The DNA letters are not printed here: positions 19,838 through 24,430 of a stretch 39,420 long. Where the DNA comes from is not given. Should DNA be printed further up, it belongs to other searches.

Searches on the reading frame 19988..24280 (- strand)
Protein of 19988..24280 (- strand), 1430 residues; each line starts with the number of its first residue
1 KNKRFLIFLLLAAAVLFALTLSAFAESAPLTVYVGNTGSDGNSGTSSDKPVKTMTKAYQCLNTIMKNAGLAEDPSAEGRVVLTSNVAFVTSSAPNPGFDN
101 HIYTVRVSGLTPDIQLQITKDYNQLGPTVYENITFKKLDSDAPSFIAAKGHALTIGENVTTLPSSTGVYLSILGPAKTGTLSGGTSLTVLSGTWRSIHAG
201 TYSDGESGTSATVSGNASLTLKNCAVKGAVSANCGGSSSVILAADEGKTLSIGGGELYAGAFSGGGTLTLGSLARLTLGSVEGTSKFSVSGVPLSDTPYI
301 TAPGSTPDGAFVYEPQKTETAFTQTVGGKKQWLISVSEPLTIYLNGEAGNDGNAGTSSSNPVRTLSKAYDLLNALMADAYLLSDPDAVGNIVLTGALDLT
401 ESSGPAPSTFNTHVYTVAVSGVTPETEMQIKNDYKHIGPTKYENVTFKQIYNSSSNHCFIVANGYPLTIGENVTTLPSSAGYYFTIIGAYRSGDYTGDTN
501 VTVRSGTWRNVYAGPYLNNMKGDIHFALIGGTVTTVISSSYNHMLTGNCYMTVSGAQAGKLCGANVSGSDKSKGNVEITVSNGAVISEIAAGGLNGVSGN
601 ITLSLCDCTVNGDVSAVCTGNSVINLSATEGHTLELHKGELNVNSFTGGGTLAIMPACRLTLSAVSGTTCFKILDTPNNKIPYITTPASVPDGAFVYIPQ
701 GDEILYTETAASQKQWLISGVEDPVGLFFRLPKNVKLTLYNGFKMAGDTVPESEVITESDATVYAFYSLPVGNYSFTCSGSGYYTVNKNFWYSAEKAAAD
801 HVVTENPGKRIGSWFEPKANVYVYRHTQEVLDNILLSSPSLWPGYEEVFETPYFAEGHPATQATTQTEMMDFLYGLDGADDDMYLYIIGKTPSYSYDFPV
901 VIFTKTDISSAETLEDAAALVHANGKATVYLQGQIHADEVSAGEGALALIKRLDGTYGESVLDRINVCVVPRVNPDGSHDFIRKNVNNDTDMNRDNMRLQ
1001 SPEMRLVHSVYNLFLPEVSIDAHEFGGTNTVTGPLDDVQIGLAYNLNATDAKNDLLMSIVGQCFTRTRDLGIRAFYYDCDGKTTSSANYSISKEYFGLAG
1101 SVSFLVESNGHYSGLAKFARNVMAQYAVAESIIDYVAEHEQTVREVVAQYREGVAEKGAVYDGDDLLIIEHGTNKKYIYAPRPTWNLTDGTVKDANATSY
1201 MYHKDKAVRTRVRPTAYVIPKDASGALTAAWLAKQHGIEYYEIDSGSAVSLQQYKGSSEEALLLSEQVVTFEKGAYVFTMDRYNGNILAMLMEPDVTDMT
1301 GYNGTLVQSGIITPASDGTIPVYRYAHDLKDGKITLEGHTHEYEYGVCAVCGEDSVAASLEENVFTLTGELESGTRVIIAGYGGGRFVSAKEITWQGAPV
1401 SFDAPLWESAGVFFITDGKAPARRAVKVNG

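Call 47: search_protein_families(library=pfam, proteins=[window:19988-24280:-], max_evalue=0.00001)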
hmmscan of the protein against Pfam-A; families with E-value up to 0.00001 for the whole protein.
window:19988-24280:- (1430 aa): 1 family
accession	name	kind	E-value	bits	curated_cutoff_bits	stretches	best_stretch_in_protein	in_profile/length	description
PF00246.29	Peptidase_M14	-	3e-07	30.8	21.6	1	908-982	40-107/286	Zinc carboxypeptidase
